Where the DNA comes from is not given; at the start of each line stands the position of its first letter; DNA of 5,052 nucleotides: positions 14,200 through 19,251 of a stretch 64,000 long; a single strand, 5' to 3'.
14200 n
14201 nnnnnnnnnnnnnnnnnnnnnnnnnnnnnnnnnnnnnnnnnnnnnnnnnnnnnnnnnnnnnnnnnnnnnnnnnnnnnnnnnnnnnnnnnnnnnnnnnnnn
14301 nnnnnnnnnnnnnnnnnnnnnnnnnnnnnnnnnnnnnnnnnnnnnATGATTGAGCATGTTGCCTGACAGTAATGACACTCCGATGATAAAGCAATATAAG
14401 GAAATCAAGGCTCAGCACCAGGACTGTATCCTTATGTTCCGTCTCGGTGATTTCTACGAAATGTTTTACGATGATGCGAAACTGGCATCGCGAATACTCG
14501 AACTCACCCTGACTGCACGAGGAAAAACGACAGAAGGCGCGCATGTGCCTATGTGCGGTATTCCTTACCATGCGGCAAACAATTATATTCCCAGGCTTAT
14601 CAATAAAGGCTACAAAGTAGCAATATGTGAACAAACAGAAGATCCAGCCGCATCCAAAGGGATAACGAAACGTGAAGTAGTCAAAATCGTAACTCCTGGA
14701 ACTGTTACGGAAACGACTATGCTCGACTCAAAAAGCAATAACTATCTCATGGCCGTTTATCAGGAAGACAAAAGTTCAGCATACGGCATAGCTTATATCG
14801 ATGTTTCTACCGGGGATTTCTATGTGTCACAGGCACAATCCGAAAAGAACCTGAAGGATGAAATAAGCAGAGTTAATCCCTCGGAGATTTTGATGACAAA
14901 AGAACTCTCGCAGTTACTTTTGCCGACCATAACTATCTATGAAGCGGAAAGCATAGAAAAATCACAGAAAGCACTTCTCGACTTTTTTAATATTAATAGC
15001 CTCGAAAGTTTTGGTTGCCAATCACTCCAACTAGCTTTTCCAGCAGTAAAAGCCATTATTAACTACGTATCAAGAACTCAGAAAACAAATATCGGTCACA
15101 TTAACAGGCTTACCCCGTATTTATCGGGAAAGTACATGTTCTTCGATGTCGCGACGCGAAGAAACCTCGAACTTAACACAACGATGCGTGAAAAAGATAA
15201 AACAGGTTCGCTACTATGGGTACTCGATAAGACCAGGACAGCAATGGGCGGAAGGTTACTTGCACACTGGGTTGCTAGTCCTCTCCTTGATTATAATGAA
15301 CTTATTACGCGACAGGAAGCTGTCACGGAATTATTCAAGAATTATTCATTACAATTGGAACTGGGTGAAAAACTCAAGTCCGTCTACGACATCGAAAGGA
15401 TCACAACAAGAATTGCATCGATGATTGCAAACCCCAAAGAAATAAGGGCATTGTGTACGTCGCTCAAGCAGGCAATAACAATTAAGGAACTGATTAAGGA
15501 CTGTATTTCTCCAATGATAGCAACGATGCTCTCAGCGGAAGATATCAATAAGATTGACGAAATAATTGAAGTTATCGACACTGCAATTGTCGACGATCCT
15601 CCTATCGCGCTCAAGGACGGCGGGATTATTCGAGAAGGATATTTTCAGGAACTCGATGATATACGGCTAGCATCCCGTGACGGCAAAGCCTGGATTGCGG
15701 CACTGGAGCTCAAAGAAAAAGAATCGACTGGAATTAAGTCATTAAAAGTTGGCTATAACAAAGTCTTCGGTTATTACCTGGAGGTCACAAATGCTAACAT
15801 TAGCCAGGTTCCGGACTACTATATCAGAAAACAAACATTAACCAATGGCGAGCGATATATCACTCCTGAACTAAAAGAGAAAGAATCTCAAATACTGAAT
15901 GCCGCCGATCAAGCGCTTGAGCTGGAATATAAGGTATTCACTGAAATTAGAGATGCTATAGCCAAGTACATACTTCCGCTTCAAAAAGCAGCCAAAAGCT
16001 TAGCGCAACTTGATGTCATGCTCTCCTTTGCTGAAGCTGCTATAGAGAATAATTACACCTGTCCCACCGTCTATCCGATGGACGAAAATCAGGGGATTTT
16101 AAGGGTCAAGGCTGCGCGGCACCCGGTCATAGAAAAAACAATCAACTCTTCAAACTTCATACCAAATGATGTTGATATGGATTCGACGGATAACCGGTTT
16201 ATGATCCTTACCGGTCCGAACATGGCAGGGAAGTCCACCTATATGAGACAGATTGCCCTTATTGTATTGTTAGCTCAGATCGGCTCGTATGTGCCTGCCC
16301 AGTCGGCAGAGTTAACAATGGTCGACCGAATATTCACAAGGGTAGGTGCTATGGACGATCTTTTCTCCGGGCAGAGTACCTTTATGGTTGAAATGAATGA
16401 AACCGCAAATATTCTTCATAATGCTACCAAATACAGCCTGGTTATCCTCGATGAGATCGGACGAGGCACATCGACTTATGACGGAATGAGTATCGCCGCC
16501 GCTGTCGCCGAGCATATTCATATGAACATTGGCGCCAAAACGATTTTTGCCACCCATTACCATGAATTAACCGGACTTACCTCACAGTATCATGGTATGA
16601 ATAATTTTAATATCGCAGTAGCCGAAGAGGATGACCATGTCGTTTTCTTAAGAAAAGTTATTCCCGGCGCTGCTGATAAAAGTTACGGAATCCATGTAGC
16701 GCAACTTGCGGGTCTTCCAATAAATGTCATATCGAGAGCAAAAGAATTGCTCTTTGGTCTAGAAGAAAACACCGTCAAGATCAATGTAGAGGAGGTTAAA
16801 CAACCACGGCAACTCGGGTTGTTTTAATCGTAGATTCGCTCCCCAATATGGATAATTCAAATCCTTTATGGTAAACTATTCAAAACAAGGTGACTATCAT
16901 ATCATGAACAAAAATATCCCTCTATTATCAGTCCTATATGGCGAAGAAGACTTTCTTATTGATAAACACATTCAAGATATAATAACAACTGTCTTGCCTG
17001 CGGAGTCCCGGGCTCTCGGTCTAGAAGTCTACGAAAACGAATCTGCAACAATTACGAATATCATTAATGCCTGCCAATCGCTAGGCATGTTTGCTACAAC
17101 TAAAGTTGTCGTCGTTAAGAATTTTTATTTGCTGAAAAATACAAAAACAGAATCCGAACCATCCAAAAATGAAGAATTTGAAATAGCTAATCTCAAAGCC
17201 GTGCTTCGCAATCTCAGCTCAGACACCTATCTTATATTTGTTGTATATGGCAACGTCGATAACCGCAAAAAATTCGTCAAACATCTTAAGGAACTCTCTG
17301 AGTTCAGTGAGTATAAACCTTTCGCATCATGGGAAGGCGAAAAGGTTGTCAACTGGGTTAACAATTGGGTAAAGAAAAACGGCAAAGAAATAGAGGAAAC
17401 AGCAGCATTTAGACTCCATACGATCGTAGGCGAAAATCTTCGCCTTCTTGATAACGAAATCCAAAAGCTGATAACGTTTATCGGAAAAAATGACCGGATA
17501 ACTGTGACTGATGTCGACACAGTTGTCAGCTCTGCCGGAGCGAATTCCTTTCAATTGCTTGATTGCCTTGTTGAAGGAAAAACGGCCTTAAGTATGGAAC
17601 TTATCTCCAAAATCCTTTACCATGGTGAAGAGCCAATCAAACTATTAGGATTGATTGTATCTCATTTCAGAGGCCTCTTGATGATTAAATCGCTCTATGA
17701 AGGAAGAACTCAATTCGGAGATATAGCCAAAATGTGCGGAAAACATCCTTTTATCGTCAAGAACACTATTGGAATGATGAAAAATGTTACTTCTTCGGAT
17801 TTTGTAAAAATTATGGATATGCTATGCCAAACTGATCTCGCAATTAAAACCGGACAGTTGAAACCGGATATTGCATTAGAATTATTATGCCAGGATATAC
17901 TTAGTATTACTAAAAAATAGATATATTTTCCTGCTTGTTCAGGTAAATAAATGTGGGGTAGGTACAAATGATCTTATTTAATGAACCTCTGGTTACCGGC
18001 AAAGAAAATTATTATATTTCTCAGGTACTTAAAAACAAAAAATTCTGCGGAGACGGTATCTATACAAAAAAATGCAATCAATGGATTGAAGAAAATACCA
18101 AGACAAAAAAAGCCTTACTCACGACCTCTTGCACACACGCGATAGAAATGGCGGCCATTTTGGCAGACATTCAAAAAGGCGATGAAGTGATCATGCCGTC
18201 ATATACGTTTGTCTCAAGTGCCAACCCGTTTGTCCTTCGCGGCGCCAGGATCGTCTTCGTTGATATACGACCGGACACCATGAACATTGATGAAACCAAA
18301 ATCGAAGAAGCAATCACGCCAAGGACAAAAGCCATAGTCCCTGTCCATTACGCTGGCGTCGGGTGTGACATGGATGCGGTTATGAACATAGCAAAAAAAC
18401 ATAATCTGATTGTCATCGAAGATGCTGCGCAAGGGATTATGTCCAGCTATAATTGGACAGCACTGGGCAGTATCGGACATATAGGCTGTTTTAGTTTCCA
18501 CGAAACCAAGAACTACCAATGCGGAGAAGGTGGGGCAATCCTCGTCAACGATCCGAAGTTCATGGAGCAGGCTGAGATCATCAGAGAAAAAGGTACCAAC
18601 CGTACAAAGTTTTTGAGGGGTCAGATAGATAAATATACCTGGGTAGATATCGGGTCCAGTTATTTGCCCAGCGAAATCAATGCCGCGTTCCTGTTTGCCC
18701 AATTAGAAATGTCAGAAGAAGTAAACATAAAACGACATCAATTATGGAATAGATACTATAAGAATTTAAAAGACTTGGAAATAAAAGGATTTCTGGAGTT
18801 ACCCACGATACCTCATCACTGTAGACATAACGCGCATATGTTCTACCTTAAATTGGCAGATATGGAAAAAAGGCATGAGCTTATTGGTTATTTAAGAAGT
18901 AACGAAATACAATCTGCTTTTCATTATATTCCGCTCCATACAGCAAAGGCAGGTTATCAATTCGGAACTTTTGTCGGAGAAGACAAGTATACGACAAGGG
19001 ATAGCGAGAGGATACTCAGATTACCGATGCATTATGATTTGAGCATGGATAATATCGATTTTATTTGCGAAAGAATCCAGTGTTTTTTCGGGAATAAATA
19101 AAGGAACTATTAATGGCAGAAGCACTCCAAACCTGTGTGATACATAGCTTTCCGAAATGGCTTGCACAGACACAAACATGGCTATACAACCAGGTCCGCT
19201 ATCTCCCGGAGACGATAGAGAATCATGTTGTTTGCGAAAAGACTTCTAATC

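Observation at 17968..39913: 22-kb glycan island with eukaryote-like GT families and no priming, flipping or export genes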

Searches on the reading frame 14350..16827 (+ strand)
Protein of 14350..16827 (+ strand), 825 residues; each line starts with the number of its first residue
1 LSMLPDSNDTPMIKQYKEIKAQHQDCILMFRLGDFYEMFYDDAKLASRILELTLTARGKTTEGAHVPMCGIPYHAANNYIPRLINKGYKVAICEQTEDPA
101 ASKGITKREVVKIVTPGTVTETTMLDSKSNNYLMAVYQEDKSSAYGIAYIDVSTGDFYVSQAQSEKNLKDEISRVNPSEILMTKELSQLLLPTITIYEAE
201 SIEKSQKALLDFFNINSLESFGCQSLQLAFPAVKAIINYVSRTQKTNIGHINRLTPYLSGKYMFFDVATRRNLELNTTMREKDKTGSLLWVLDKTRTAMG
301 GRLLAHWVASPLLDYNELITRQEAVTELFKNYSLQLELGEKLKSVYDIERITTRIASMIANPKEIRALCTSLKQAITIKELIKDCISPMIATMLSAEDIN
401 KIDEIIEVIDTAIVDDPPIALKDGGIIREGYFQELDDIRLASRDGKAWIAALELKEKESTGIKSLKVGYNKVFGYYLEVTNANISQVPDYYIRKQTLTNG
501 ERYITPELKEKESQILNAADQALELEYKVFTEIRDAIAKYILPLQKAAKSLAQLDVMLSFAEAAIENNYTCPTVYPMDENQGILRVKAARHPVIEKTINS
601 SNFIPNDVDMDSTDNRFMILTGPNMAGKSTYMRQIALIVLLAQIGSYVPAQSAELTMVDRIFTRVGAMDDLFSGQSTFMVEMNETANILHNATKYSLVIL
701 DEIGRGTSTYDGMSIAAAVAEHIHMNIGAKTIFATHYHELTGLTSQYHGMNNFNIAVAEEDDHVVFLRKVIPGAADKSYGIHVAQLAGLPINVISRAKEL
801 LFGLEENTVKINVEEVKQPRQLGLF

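Call 7: search_protein_families(library=pfam, proteins=[window:14350-16827:+], max_evalue=0.001)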
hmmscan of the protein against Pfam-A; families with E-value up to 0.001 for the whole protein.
window:14350-16827:+ (825 aa): 5 families
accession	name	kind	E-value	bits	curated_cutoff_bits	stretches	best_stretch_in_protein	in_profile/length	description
PF00488.27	MutS_V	-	1.3e-85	286.5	30.2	1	618-802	1-185/188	MutS domain V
PF05192.23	MutS_III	-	4.1e-53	181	34.1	1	268-561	1-194/194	MutS domain III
PF01624.25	MutS_I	-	6.5e-48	162.1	20.6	1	10-121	1-111/113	MutS domain I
PF05190.23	MutS_IV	-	1.6e-29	102.4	22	1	430-520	1-91/92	MutS family domain IV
PF05188.22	MutS_II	-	8.8e-29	101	25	1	131-251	1-132/133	MutS domain II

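Call 12: find_related_loci(query=window:14350-16827:+, collection=genome_contigs, flank=10000)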
Query window:14350-16827:+ (825 aa) in genome_contigs; peptide patterns used: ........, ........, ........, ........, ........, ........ (x = any residue, [..] = any of these).
600 stretches matched a pattern (row limit reached: there are more); 597 encode a relative of the query (tblastn E <= 1e-3); the best 80 are kept; 80 distinct loci.
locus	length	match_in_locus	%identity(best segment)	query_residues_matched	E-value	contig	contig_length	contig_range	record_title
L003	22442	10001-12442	50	10-818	0e+0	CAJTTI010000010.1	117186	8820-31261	MAG TPA_asm: uncultured Lachnospiraceae bacterium isolate MGBC113602 genome assembly, contig: MGBC113602.10, whole genom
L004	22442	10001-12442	49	10-818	0e+0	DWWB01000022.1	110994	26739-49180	MAG TPA_asm: Candidatus Enterocloster excrementigallinarum isolate CHK198-12963 CHK198__C48176_L110994_SAMEA5754842, who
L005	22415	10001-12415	52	10-809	0e+0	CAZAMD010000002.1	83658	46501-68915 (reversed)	MAG TPA_asm: uncultured Roseburia sp. isolate SRP314395_co1_246 genome assembly, contig: NODE_122_length_83658_cov_18.21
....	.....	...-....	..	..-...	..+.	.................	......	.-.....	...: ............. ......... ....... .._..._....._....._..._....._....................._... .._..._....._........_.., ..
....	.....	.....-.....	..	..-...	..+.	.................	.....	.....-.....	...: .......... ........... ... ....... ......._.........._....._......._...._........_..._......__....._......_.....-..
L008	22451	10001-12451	51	10-821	0e+0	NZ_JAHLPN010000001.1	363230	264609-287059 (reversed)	Kineothrix sp. MSJ-39 L-50_ctg001, whole genome shotgun sequence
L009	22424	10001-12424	50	10-812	0e+0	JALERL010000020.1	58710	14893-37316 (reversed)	MAG: Lachnospiraceae bacterium isolate SUG268 k141_588932, whole genome shotgun sequence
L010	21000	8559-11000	49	10-818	0e+0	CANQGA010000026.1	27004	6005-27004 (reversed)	MAG: uncultured Lachnospiraceae bacterium isolate Lapin-007__bin11 genome assembly, contig: Lapin-007__NODE_557_length_2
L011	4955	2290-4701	50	7-805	0e+0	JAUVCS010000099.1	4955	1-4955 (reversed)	MAG: Desulfuromusa sp. isolate CSMAG_277 CSMAG_277_k141_5073246_length_4955_cov_8.0000, whole genome shotgun sequence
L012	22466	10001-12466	49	10-809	0e+0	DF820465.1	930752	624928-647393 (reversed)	Bacterium UASB270 DNA, scaffold: UASB270_scaffold_3, whole genome shotgun sequence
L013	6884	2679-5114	50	10-816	0e+0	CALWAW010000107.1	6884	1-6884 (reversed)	MAG: uncultured Lachnospiraceae bacterium isolate E0_DM__bin114 genome assembly, contig: E0_DM__k127_3787269, whole geno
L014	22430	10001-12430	50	10-809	0e+0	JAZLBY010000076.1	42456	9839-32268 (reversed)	MAG: Candidatus Scatovivens sp. isolate T1900045055_TC20190048.MAGScoT_cleanbin_000020 SGB_4547_k141_2209458, whole geno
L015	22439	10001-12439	50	10-817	0e+0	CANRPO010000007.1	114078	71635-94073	MAG: uncultured Lachnospiraceae bacterium isolate Lapin-017__bin49 genome assembly, contig: Lapin-017__NODE_60_length_11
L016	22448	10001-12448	48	10-819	0e+0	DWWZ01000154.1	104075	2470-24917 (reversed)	MAG TPA_asm: Candidatus Butyricicoccus avicola isolate ChiSjej6B24-14740 ChiSjej6B24M5__C176710_L104075_SAMN08009954, wh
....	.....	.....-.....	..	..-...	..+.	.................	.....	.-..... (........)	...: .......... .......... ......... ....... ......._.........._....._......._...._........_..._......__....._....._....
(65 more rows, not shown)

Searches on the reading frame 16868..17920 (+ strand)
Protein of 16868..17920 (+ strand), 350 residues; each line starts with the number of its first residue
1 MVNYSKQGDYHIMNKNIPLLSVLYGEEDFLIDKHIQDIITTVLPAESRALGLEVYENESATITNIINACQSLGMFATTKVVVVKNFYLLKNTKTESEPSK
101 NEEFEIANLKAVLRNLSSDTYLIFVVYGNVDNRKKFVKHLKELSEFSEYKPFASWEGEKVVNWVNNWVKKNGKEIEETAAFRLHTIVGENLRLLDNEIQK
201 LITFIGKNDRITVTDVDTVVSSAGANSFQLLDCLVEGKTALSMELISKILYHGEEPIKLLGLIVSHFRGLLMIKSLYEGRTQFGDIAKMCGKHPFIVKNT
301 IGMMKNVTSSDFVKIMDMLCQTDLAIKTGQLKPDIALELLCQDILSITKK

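Call 7: search_protein_families(library=pfam, proteins=[window:16868-17920:+], max_evalue=0.001)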
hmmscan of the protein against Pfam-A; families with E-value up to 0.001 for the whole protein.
window:16868-17920:+ (350 aa): 2 families
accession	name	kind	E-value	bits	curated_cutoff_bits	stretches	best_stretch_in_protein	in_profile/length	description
PF21694.2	DNA_pol3_delta_C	-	1e-25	90.5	27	1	226-341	3-118/121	DNA polymerase III delta subunit, C-terminal domain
PF06144.19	DNA_pol3_delta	-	6.9e-21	75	21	1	22-144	2-118/124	DNA polymerase III, delta subunit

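Call 32: find_homologous_proteins(query=window:16868-17920:+, max_evalue=1e-10)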
Query window:16868-17920:+ (350 aa): 56 proteins with E <= 1e-10 among 2884 candidates.
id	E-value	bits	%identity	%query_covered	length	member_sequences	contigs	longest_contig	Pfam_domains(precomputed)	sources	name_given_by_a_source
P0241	1.2e-217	740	100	97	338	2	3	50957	PF06144.20,PF21694.3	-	-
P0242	6.6e-121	422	59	95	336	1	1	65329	PF06144.20,PF21694.3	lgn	-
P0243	1.4e-119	417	59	97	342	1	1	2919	PF06144.20,PF21694.3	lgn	-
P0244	1.4e-115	404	56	95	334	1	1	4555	PF06144.20,PF21694.3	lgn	-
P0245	3.8e-33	133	30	92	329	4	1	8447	PF06144.20,PF21694.3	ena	-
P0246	2.4e-31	127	28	93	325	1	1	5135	PF06144.20,PF21694.3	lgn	-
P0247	5.7e-31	126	31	82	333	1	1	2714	PF06144.20,PF21694.3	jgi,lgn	jgi:DNA polymerase-3 subunit delta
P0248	2.3e-30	124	30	92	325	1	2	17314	PF06144.20,PF21694.3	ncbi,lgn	-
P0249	3.8e-30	123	27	94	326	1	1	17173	PF06144.20,PF21694.3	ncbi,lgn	-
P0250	1.3e-29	122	29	92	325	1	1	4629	PF06144.20,PF21694.3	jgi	-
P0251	7.3e-29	119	28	92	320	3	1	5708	PF06144.20,PF21694.3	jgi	jgi:DNA polymerase-3 subunit delta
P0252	8.5e-29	119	29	94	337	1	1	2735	PF06144.20,PF21694.3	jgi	jgi:DNA polymerase-3 subunit delta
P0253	8.6e-29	119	27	91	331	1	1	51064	PF06144.20,PF21694.3,PF12169.14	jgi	-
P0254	2.1e-28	118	26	93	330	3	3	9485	PF06144.20,PF21694.3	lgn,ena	-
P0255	3.7e-28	117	27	91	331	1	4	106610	PF06144.20,PF21694.3,PF12169.14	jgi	-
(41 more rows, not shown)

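Call 33: find_encoding_contigs(protein=P0242, flank=10000, max_places=3)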
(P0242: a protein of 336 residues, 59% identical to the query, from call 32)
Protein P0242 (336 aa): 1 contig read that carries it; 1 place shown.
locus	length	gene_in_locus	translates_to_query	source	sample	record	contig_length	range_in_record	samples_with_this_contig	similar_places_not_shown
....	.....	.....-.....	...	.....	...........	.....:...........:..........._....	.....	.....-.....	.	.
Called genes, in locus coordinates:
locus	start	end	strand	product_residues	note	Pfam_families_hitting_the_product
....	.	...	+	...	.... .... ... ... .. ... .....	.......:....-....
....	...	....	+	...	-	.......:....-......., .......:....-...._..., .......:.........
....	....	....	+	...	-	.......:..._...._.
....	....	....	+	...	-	-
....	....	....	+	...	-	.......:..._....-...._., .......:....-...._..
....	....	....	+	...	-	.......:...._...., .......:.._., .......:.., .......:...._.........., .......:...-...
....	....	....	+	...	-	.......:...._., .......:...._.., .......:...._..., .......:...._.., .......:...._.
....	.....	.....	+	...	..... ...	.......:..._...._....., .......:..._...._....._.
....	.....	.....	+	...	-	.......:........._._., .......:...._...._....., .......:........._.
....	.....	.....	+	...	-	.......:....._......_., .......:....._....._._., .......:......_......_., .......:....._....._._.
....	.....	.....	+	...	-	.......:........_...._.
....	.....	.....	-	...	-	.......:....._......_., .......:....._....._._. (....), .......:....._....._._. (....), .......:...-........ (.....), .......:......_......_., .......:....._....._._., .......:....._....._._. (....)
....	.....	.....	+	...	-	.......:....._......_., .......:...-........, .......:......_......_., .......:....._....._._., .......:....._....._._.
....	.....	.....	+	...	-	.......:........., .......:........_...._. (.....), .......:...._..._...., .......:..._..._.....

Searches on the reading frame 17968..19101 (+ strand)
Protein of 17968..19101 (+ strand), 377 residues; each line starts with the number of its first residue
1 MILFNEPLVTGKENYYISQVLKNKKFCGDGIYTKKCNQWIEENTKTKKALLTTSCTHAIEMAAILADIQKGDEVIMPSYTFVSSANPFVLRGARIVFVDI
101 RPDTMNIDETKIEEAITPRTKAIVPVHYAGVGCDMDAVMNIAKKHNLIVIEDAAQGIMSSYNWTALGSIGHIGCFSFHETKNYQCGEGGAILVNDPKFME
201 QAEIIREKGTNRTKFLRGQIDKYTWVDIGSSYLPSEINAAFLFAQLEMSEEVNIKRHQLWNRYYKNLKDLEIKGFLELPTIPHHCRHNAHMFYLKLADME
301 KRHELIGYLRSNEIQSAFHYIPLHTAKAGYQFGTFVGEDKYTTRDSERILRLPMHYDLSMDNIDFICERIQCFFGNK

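Call 4: search_protein_families(library=pfam, proteins=[window:17968-19101:+], max_evalue=0.01)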
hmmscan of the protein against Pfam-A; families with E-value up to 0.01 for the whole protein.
window:17968-19101:+ (377 aa): 4 families
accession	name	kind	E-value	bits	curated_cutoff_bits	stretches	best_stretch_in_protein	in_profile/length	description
PF01041.23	DegT_DnrJ_EryC1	-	9.1e-89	298.6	19.8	1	12-370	6-359/360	DegT/DnrJ/EryC1/StrS aminotransferase family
PF00155.27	Aminotran_1_2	-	5.7e-09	36.1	19.7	1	44-154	63-187/361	Aminotransferase class I and II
PF00266.25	Aminotran_5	-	4e-08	33.1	21.5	1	43-159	57-182/371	Aminotransferase class-V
PF01053.26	Cys_Met_Meta_PP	-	1.6e-05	24.1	27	1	41-163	62-182/381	Cys/Met metabolism PLP-dependent enzyme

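Call 17: search_protein_families(library=ncbifam, proteins=[window:17968-19101:+], max_evalue=0.001)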
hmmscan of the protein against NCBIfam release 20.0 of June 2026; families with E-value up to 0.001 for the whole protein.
window:17968-19101:+ (377 aa): 33 families (the best 25 are shown)
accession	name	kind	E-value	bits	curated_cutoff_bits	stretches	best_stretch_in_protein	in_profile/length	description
NF008687.0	PRK11706.1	equivalog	5.6e-189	627.6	375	1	1-374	1-374/375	dTDP-4-amino-4,6-dideoxygalactose transaminase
TIGR02379.1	ECA_wecE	subfamily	1.6e-187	622.9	434.85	1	1-371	1-372/376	dTDP-4-amino-4,6-dideoxy-D-glucose transaminase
TIGR03588.1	PseC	equivalog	1.7e-63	214.8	423.5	1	16-371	16-377/380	UDP-4-amino-4,6-dideoxy-N-acetyl-beta-L-altrosamine transaminase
NF008658.2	PRK11658.1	equivalog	6.4e-61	206.1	631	1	4-371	7-374/379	UDP-4-amino-4-deoxy-L-arabinose aminotransferase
TIGR04181.1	NHT_00031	hypoth_equivalog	2.8e-53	181.1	420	1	3-353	2-357/359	LegC family aminotransferase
NF011936.0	PRK15407.1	equivalog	1.6e-39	135.9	423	2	66-209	108-251/440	lipopolysaccharide biosynthesis protein RfbH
TIGR04427.1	PLP_DesI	equivalog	2.7e-39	135.4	650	1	17-370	38-379/390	dTDP-4-dehydro-6-deoxyglucose aminotransferase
NF041364.1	GntC_guanitoxin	equivalog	3e-11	42.8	415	1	45-153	59-174/356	guanitoxin biosynthesis PLP-dependent (S)-gamma-hydroxy-L-arginine cyclodehydratase GntC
NF005816.0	PRK07682.1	equivalog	5.8e-10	38.3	620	1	47-155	91-205/390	aminotransferase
NF006569.0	PRK09082.1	subfamily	3e-09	36.5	420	1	43-152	88-202/386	methionine aminotransferase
NF005817.0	PRK07683.1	equivalog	3e-09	36.1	575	1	46-152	89-200/387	aminotransferase A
NF004621.0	PRK05957.1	equivalog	3.6e-08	32.6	498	1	43-183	85-224/389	pyridoxal phosphate-dependent aminotransferase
NF004975.0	PRK06348.1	equivalog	6e-08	32.1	549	1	42-159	85-208/384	pyridoxal phosphate-dependent aminotransferase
NF004770.0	PRK06108.1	subfamily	6.4e-08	31.8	422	1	41-153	91-210/396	pyridoxal phosphate-dependent aminotransferase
NF005855.0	PRK07777.1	equivalog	6.5e-08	32.3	553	1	44-153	87-203/391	pyridoxal phosphate-dependent aminotransferase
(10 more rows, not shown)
